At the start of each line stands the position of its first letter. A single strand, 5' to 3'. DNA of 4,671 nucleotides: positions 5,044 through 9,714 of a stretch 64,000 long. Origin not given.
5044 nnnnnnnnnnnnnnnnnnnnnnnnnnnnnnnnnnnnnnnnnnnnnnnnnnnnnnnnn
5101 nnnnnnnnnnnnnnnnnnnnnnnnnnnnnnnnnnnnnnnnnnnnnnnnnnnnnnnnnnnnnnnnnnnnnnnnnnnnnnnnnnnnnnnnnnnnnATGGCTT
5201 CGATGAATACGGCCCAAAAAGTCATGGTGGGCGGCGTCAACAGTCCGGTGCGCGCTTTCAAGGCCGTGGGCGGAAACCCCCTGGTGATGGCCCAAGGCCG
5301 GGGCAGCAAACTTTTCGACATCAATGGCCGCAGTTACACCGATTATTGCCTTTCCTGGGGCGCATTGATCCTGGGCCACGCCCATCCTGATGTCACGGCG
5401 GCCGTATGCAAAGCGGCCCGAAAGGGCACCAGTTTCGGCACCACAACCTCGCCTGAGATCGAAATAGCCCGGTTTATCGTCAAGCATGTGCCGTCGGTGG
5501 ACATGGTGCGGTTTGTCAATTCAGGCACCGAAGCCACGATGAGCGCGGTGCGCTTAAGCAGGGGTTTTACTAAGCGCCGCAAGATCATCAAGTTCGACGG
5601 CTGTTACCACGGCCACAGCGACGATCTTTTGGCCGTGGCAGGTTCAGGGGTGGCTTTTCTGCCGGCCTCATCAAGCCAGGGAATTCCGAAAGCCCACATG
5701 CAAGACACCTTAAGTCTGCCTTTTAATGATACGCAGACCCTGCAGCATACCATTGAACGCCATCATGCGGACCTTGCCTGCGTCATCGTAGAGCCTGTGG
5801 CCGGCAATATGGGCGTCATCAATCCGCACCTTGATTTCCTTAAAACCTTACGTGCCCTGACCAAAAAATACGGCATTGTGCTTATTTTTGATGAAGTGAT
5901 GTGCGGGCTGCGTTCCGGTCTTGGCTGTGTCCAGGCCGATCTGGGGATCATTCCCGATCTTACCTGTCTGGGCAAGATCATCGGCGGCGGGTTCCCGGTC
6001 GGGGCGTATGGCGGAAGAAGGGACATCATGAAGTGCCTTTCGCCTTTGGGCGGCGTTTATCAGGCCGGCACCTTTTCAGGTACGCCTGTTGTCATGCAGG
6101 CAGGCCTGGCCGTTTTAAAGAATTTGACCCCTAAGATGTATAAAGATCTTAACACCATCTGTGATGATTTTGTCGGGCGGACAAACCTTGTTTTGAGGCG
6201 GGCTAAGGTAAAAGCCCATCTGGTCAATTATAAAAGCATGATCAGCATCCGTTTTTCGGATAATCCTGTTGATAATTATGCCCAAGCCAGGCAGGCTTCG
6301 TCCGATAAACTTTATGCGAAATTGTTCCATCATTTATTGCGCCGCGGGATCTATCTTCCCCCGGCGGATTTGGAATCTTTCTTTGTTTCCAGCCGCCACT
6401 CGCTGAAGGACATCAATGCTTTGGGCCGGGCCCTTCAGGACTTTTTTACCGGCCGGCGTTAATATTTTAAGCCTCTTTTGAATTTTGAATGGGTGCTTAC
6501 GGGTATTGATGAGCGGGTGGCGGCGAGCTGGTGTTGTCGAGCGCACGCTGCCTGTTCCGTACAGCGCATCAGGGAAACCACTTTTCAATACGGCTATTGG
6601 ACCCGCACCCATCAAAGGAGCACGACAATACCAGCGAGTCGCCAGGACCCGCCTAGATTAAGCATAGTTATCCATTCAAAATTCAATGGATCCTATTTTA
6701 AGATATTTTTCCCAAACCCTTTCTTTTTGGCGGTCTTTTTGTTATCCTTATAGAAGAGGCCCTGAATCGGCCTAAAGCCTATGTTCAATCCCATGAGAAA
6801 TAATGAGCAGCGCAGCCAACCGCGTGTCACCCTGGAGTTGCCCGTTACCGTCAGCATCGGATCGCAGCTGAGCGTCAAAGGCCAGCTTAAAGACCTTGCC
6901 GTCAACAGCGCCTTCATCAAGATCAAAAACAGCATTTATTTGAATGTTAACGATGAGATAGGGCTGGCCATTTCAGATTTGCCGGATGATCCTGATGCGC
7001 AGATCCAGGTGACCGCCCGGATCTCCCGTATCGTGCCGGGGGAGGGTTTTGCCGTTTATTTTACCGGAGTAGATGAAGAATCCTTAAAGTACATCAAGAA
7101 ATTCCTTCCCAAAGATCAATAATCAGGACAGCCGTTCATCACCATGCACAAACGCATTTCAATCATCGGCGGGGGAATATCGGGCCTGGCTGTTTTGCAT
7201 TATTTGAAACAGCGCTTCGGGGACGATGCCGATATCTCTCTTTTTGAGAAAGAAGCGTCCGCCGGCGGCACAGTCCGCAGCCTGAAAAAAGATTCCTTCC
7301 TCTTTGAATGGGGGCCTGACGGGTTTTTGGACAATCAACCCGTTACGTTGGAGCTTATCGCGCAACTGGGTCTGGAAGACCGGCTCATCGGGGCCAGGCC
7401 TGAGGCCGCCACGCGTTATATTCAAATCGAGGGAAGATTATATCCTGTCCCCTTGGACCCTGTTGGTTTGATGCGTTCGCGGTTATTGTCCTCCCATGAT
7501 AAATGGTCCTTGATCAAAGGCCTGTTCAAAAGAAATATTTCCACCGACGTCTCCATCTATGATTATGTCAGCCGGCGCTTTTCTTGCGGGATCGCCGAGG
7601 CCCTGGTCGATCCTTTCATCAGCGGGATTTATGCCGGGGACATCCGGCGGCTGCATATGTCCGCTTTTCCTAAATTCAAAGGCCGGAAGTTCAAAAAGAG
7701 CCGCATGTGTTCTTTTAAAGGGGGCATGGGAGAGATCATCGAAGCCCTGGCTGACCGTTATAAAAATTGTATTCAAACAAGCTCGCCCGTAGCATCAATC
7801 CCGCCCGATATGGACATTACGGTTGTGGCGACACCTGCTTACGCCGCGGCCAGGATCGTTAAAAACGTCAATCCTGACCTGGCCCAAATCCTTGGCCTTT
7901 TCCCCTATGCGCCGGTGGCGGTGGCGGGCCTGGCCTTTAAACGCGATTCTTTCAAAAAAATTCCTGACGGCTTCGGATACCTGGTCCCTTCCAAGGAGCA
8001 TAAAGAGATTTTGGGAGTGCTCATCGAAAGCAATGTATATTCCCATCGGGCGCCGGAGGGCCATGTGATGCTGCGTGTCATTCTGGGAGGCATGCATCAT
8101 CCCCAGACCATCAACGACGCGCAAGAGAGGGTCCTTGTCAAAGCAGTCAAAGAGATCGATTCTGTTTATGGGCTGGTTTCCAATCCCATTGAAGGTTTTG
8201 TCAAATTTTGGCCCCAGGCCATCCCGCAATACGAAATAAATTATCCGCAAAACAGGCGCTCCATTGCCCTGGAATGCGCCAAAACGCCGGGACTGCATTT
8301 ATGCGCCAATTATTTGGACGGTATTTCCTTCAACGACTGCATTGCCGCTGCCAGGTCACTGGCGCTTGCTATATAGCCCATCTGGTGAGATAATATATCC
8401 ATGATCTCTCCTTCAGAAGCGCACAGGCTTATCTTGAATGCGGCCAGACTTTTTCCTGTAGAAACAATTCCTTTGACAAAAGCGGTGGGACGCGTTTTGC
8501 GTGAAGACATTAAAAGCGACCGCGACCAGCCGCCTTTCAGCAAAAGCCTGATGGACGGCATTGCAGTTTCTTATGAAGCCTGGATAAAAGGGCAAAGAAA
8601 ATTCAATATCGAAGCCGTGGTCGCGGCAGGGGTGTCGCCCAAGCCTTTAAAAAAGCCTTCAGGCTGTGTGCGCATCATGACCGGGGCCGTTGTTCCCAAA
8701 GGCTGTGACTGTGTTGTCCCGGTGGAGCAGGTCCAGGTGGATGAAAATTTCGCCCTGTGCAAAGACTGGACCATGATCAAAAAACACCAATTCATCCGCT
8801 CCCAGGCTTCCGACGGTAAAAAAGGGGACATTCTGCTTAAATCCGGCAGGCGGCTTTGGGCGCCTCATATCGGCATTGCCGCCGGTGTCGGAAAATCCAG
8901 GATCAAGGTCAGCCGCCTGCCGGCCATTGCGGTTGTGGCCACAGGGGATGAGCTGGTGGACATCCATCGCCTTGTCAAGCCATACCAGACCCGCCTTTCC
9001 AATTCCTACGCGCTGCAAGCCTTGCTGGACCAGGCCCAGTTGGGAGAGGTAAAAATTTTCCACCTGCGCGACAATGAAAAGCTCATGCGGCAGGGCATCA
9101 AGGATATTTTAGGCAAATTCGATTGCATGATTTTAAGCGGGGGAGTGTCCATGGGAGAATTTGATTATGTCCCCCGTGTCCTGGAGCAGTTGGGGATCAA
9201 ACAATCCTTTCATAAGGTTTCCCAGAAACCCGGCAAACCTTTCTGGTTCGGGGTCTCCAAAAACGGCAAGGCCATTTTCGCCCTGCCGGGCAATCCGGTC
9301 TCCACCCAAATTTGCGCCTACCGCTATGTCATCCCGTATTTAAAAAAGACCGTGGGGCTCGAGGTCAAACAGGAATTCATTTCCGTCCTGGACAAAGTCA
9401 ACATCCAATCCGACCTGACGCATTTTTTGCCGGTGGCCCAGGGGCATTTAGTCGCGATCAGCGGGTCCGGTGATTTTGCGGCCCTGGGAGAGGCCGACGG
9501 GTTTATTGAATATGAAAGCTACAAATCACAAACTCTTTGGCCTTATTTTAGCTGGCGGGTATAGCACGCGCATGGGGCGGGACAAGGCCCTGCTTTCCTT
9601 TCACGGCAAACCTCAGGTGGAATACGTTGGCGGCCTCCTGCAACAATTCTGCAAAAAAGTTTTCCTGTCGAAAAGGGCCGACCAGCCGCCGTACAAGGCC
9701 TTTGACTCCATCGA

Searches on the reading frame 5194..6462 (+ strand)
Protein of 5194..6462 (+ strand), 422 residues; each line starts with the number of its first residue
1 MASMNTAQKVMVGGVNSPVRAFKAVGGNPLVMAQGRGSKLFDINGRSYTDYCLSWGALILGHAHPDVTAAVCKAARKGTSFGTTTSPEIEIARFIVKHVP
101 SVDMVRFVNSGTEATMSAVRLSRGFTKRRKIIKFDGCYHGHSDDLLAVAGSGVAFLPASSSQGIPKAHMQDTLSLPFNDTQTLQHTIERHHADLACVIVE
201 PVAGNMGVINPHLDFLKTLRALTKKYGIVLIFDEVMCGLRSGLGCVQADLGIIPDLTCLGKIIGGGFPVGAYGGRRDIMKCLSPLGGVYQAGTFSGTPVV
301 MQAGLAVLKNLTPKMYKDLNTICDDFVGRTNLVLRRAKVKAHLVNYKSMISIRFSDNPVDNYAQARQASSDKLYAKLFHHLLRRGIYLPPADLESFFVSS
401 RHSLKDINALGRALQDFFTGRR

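Call 64: search_protein_families(library=pfam, proteins=[window:5194-6462:+], max_evalue=0.00001)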
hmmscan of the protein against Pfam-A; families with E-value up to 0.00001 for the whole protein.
window:5194-6462:+ (422 aa): 1 family
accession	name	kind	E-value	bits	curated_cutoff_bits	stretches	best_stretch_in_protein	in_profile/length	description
PF00202.27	Aminotran_3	-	8.7e-69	232.6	30.5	1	29-359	10-355/403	Aminotransferase class-III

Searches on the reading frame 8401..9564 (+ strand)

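Call 64: search_protein_families(library=pfam, proteins=[window:8401-9564:+], max_evalue=0.00001)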
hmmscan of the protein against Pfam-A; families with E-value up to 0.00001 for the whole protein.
window:8401-9564:+ (387 aa): 2 families
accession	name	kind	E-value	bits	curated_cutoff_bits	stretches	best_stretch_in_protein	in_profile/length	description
PF03453.22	MoeA_N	-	1.3e-39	135.9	30.8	1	2-164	1-160/160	MoeA N-terminal region (domain I and II)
PF00994.29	MoCF_biosynth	-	9e-24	84.3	26.6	1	177-316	1-144/144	Probable molybdopterin binding domain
